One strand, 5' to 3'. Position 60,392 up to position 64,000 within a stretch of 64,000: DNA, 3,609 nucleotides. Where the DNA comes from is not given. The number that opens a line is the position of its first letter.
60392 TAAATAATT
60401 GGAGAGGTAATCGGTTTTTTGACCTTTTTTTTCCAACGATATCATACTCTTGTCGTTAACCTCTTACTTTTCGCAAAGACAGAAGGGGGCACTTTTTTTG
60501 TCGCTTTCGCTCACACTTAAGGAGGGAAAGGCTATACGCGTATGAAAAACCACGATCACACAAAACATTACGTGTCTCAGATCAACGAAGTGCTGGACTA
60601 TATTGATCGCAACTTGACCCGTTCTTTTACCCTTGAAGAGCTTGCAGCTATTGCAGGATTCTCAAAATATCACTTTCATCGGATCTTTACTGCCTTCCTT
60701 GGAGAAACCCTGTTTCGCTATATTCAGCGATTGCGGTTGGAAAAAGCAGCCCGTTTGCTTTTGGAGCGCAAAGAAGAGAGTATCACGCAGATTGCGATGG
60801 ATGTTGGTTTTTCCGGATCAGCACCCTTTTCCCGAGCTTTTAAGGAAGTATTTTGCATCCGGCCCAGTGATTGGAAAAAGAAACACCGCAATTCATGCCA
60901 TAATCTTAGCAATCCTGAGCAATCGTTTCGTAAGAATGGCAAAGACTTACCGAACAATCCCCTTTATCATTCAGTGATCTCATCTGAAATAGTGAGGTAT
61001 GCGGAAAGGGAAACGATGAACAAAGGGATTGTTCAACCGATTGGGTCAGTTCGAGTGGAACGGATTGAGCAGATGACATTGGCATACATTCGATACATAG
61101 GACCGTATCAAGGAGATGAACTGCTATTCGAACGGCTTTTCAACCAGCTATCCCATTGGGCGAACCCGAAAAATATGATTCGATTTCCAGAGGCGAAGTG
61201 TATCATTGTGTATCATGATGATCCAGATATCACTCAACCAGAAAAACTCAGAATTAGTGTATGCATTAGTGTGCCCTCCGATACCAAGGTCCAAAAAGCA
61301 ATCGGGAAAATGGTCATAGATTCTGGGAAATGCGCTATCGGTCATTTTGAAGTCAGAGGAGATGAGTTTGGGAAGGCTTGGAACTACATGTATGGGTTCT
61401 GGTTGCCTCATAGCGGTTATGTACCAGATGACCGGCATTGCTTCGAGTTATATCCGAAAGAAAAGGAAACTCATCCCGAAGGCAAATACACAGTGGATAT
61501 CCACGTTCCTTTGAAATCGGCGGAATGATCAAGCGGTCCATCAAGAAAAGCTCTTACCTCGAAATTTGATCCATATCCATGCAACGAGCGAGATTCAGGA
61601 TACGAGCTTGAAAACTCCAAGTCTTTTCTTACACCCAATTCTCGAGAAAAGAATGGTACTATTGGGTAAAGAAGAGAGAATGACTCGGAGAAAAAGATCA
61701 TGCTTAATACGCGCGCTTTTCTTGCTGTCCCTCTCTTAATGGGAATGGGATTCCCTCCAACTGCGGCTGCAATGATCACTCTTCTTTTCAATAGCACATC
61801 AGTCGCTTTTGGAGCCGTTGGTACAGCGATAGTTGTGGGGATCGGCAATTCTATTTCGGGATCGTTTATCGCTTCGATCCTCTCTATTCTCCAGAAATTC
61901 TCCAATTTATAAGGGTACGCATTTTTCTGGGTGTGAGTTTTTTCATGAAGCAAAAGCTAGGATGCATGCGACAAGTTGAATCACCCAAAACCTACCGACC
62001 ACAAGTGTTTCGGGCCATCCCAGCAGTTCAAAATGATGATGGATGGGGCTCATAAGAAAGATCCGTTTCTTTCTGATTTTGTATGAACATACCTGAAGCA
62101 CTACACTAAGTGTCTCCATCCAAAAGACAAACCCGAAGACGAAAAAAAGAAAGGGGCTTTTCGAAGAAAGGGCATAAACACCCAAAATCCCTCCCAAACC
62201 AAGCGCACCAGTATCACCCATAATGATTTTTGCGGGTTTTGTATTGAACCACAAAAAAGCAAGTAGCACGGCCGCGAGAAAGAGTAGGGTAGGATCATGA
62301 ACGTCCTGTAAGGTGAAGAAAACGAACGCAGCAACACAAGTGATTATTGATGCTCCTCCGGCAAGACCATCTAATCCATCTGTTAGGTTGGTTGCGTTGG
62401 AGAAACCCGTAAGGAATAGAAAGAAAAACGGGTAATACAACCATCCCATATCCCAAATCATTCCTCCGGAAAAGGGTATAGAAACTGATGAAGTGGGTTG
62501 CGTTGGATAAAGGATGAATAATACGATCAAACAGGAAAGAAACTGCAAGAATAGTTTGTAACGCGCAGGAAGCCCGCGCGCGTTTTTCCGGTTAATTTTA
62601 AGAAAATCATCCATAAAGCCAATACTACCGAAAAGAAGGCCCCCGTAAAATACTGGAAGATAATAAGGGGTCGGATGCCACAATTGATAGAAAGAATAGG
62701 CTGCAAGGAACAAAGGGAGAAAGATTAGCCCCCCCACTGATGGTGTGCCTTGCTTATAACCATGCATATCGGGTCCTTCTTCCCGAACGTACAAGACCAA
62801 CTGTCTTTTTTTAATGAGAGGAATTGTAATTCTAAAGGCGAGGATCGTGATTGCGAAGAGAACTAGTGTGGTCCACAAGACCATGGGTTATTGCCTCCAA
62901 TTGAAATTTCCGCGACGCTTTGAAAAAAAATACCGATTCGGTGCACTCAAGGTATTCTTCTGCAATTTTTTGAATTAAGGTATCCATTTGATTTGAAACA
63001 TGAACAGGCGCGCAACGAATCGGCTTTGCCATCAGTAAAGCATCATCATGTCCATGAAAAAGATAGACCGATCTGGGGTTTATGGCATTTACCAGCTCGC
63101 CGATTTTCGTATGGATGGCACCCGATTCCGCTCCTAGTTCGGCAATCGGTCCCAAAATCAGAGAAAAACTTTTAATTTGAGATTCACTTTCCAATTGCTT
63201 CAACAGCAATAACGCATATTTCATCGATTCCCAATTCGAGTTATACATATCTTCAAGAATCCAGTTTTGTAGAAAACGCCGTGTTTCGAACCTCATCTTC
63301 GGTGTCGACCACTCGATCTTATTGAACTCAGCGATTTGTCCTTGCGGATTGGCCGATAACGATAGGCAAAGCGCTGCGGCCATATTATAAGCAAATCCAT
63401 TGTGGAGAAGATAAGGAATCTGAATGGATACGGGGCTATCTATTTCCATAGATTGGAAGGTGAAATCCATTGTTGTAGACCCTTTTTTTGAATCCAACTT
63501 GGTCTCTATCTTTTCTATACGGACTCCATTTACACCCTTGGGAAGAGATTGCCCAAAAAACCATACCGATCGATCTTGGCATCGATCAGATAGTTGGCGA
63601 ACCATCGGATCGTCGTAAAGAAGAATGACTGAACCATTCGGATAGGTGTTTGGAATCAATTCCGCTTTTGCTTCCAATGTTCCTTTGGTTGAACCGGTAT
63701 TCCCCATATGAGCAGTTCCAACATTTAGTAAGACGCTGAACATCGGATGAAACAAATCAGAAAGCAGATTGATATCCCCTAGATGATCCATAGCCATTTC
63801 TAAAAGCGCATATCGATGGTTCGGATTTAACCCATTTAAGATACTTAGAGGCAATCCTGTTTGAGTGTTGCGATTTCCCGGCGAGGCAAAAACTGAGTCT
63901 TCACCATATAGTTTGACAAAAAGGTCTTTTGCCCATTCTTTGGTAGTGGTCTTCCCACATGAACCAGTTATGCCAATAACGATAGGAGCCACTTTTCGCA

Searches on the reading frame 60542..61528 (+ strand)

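Call 39: search_protein_families(library=pfam, proteins=[window:60542-61528:+], max_evalue=0.01)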
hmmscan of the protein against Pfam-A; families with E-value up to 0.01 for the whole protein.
window:60542-61528:+ (328 aa): 4 families
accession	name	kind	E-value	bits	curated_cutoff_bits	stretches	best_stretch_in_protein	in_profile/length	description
PF06445.20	GyrI-like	-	6.8e-28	98.3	26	1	170-325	3-155/155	GyrI-like small molecule binding domain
PF12833.13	HTH_18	-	1.8e-23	83.1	33.6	1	34-113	1-79/80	Helix-turn-helix domain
PF14526.11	Cass2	-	1.7e-21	77.4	27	1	171-323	1-149/150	Integron-associated effector binding protein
PF00165.29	HTH_AraC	-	2.3e-12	47.1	26.6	1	21-61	1-41/42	Bacterial regulatory helix-turn-helix proteins, AraC family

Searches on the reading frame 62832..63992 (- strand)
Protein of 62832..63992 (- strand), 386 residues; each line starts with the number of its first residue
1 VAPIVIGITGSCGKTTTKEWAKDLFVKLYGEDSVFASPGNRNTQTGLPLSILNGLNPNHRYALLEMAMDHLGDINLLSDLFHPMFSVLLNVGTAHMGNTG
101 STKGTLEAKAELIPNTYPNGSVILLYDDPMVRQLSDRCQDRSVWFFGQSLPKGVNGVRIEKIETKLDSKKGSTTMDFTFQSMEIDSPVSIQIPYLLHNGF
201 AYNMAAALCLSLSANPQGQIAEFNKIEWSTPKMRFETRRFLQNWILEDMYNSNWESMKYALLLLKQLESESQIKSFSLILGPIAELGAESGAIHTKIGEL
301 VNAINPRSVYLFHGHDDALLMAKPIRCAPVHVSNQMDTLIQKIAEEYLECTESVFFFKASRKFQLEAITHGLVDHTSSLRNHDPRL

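Call 39: search_protein_families(library=pfam, proteins=[window:62832-63992:-], max_evalue=0.01)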
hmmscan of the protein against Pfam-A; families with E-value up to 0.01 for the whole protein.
window:62832-63992:- (386 aa): 2 families
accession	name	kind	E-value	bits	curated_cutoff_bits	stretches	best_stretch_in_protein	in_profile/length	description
PF08245.18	Mur_ligase_M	-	7.9e-27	95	24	1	8-210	1-199/200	Mur ligase middle domain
PF02875.26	Mur_ligase_C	-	5.5e-05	24.4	28.4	1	233-345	1-113/127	Mur ligase, glutamate ligase domain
